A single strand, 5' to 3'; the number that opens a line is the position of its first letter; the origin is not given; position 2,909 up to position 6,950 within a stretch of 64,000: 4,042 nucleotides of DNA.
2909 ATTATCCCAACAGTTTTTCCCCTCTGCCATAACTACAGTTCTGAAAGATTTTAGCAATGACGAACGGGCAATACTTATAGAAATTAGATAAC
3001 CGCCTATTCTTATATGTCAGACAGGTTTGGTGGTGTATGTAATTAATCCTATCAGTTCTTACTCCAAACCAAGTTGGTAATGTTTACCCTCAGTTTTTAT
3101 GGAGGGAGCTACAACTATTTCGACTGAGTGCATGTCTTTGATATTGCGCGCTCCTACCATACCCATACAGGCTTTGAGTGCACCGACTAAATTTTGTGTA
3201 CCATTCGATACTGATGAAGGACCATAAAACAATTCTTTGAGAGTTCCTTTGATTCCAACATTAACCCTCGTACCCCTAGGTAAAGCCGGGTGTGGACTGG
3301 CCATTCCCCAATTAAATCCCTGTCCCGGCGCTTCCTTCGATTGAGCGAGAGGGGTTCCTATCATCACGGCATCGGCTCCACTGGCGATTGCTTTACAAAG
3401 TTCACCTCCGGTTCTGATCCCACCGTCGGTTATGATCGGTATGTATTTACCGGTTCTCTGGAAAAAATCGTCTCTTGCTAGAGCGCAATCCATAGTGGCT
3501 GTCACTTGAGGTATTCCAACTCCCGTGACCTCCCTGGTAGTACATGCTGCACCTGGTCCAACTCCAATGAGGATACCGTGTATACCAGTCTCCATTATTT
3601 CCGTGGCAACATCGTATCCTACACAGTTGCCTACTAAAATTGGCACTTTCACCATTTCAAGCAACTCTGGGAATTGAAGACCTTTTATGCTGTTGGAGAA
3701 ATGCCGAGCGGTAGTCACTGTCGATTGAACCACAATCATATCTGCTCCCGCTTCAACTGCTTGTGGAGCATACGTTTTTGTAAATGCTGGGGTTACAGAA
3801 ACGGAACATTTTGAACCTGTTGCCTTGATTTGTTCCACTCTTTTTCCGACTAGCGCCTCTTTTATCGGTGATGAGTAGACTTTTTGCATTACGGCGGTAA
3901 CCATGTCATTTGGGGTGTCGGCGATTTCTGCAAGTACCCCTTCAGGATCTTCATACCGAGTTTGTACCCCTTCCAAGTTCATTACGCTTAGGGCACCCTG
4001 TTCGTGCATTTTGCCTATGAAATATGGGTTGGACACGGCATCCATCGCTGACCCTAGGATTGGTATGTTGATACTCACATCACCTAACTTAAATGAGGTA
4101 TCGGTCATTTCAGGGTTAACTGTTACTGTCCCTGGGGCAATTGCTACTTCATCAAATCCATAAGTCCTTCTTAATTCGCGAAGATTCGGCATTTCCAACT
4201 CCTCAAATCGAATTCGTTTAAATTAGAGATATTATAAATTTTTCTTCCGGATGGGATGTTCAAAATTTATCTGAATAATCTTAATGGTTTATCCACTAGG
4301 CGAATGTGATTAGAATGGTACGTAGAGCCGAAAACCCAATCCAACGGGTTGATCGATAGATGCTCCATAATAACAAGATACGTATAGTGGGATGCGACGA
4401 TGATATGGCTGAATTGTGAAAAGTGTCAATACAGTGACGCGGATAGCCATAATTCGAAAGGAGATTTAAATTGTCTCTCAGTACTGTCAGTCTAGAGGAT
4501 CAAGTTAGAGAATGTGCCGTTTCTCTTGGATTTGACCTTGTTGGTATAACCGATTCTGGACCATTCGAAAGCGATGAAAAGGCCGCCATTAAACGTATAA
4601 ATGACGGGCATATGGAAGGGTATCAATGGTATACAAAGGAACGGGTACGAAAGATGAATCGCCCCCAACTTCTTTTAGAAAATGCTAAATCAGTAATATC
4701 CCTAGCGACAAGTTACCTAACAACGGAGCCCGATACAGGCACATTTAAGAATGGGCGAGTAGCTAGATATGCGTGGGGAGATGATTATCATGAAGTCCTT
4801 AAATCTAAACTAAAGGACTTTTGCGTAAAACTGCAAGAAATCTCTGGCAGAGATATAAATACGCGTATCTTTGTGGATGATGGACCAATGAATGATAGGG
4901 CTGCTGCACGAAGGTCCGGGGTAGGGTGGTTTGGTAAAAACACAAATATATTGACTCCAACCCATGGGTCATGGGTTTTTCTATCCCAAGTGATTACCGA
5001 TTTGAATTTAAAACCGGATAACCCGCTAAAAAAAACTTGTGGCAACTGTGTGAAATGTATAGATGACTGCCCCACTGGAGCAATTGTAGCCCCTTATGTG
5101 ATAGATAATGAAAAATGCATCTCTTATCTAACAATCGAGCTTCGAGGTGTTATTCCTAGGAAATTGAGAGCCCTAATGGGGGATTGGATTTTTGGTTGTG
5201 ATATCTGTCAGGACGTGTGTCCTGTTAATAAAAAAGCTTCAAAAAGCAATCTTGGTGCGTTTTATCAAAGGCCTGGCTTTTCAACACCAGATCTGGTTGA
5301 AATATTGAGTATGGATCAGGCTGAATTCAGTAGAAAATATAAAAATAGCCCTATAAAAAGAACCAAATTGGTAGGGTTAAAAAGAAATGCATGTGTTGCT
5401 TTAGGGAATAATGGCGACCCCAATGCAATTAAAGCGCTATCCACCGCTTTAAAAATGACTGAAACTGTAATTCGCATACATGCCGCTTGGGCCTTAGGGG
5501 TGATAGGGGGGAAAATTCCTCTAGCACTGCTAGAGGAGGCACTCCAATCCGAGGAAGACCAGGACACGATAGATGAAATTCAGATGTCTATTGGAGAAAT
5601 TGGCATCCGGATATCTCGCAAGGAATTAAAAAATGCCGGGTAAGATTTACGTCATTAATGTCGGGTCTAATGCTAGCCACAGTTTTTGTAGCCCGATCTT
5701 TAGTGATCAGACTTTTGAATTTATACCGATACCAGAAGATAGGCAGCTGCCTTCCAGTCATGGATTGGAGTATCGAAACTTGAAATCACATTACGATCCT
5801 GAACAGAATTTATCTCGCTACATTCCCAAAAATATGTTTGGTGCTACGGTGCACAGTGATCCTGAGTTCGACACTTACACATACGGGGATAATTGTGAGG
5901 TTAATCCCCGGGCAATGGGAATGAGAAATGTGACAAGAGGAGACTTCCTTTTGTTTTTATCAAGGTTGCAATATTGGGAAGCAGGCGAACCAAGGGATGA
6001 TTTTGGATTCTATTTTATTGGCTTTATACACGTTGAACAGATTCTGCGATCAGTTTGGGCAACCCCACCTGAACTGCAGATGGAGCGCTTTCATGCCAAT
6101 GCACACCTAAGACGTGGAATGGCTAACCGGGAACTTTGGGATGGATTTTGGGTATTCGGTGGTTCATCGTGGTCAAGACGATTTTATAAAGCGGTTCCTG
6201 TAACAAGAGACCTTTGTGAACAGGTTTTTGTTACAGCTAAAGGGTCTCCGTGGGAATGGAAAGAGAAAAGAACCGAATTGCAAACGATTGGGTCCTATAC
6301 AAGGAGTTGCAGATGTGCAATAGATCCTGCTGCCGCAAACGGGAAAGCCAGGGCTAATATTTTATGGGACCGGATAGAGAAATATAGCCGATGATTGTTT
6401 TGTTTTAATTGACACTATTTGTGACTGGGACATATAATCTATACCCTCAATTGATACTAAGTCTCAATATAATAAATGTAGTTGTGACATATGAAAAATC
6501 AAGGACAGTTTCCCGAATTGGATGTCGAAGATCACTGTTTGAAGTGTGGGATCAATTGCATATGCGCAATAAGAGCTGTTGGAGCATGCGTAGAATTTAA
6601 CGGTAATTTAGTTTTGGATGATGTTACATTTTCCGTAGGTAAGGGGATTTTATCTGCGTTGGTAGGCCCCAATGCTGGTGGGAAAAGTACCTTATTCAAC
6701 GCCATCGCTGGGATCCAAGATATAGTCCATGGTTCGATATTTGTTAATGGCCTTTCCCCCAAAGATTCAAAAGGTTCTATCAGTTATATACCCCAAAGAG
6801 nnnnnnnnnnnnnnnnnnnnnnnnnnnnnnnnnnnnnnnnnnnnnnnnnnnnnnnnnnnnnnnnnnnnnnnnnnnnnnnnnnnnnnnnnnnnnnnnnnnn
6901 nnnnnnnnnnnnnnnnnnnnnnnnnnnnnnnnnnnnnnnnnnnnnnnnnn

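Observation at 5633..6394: Uncharacterised 253-aa ORF overlapping the end of queG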

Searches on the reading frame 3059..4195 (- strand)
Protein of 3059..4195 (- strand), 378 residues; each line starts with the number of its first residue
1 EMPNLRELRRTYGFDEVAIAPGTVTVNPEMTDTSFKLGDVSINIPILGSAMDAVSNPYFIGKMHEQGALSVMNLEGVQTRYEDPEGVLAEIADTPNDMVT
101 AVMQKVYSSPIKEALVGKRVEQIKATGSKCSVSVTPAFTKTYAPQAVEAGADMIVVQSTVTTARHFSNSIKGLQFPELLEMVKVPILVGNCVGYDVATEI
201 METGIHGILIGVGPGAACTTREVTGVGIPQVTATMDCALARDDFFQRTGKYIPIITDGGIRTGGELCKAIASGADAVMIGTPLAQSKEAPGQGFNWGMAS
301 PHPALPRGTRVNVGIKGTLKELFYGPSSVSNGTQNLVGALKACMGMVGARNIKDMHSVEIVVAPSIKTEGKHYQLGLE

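Call 101: search_protein_families(library=pfam, proteins=[window:3059-4195:-], max_evalue=0.00001)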
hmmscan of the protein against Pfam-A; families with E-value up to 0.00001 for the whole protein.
window:3059-4195:- (378 aa): 4 families
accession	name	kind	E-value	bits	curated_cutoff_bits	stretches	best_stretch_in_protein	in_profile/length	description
PF00478.31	IMPDH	-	5.2e-47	161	25.6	1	12-358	2-328/345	IMP dehydrogenase / GMP reductase domain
PF01070.24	FMN_dh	-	2.1e-11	43.9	24.9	1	151-291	185-313/350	FMN-dependent dehydrogenase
PF05690.20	ThiG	-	8.1e-08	32.4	23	0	251-289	175-213/247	Thiazole biosynthesis protein ThiG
PF03060.21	NMO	-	2.9e-06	27.4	28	0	40-290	8-232/331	Nitronate monooxygenase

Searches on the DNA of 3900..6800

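Call 96: search_rna_families(source=window, start=3900, end=6800, threshold=evalue, max_evalue=1)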
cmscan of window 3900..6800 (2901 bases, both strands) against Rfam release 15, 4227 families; matches with E-value up to 1: 2.
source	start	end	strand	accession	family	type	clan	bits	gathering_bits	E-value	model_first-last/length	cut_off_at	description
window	5732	5789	+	RF03002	lysM-Prevotella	Cis-reg;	-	26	66.6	0.38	1-66/66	no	lysM-Prevotella RNA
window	4630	4698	+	RF01726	SAM-II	Cis-reg; riboswitch;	-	21.8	44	0.54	1-60/60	no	SAM-II riboswitch aptamer (SAM-II long loop)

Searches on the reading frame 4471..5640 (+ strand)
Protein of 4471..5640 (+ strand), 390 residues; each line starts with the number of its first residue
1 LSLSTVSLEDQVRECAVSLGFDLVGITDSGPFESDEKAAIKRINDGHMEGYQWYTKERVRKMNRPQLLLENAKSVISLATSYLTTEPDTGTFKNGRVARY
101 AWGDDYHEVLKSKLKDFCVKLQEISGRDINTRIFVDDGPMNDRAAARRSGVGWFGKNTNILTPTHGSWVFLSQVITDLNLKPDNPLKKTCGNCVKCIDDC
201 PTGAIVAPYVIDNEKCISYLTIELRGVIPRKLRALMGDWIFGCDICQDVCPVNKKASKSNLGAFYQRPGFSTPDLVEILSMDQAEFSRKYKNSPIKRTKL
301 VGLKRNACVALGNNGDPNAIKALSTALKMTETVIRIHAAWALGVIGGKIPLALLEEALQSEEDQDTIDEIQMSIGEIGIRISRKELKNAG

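Call 3: search_protein_families(library=pfam, proteins=[window:4471-5640:+], max_evalue=1)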
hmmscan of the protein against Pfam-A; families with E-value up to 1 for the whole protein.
window:4471-5640:+ (390 aa): 12 families
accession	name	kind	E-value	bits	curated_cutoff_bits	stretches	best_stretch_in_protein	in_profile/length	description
PF13484.11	Fer4_16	-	1.4e-22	80.7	30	1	189-253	1-66/66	4Fe-4S double cluster binding domain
PF08331.15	QueG_DUF1730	-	1e-19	70.6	25.1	1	64-136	3-76/77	Epoxyqueuosine reductase QueG, DUF1730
PF13646.12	HEAT_2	-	1.3e-09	38.6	27.7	1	303-373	16-86/88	HEAT repeats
PF13187.11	Fer4_9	-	0.00017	22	27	1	180-205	22-52/52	4Fe-4S dicluster domain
PF13237.11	Fer4_10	-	0.00022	21.5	25.5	2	187-204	6-25/53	4Fe-4S dicluster domain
PF12838.12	Fer4_7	-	0.00054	20.8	27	1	189-253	1-51/52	4Fe-4S dicluster domain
PF03130.22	HEAT_PBS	-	0.00057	20.6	20.9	0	307-327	5-25/27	PBS lyase HEAT-like repeat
PF13183.11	Fer4_8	-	0.011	16.7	27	0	188-203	52-67/68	4Fe-4S dicluster domain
PF00514.29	Arm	-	0.014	15.9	20.6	0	316-343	10-37/41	Armadillo/beta-catenin-like repeat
PF25160.1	LdpA_Fe-S-bd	-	0.018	15.3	27.6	0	240-254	28-42/49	LdpA Fe-S cluster-binding domain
PF00037.32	Fer4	-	0.058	13.7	21.1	1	242-253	10-21/24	4Fe-4S binding domain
PF14697.11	Fer4_21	-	0.095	13.3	35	0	188-253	6-54/59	4Fe-4S dicluster domain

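Call 4: search_protein_families(library=ncbifam, proteins=[window:4471-5640:+], max_evalue=1)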
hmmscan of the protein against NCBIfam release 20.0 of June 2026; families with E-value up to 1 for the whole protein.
window:4471-5640:+ (390 aa): 23 families
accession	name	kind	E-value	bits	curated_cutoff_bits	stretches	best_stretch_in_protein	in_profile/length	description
TIGR00276.1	TIGR00276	equivalog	4.8e-102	341.4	200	1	13-343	2-335/337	tRNA epoxyqueuosine(34) reductase QueG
TIGR02486.1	RDH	subfamily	8.9e-13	48.8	160.35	1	139-256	150-282/314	reductive dehalogenase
NF058577.1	FdxA_fam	equivalog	8.2e-05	22.7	65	1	188-218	7-40/52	4Fe-4S ferredoxin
NF058502.1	phyc_lyase_CpcE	equivalog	0.0003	20.4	330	1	303-363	58-118/260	C-phycocyanin alpha-cysteine-84 phycocyanobilin lyase subunit CpcE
NF005745.0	PRK07569.1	equivalog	0.00034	20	333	1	172-206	176-208/238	bidirectional hydrogenase complex protein HoxU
NF038196.1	ferrodoxin_EFR1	subfamily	0.00059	19.9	75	1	187-206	211-230/242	EFR1 family ferrodoxin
NF045915.1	PhycobilmeDegNblB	equivalog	0.00067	19.2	300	1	309-364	121-176/214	phycobilisome degradation protein NblB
NF033683.1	di_4Fe-4S_YfhL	equivalog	0.0055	17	86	1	187-217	6-39/80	YfhL family 4Fe-4S dicluster ferredoxin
NF040864.1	HgcB_ferredoxin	equivalog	0.0068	16.2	99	0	187-205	43-61/93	mercury methylation ferredoxin HgcB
TIGR01944.1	rnfB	subfamily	0.0069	15.9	68.7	1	228-253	133-158/190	RnfABCDGE type electron transport complex subunit B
NF005505.0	PRK07118.1-4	equivalog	0.022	14.3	378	1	187-254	170-232/265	Fe-S cluster domain-containing protein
NF045490.1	FdxA_Protbact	equivalog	0.039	14.2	135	0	189-209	39-59/104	ferredoxin FdxA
TIGR02700.1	flavo_MJ0208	hypoth_equivalog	0.062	12.6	251.35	0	182-208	142-168/234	dihydromethanopterin reductase (acceptor)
NF045874.1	Vhu_polyferre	exception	0.086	11.6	600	1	187-254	86-144/381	F420-non-reducing hydrogenase associated-polyferredoxin VhuB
NF006221.0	PRK08348.1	subfamily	0.2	11.3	124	1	188-260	44-98/136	NADH-plastoquinone oxidoreductase subunit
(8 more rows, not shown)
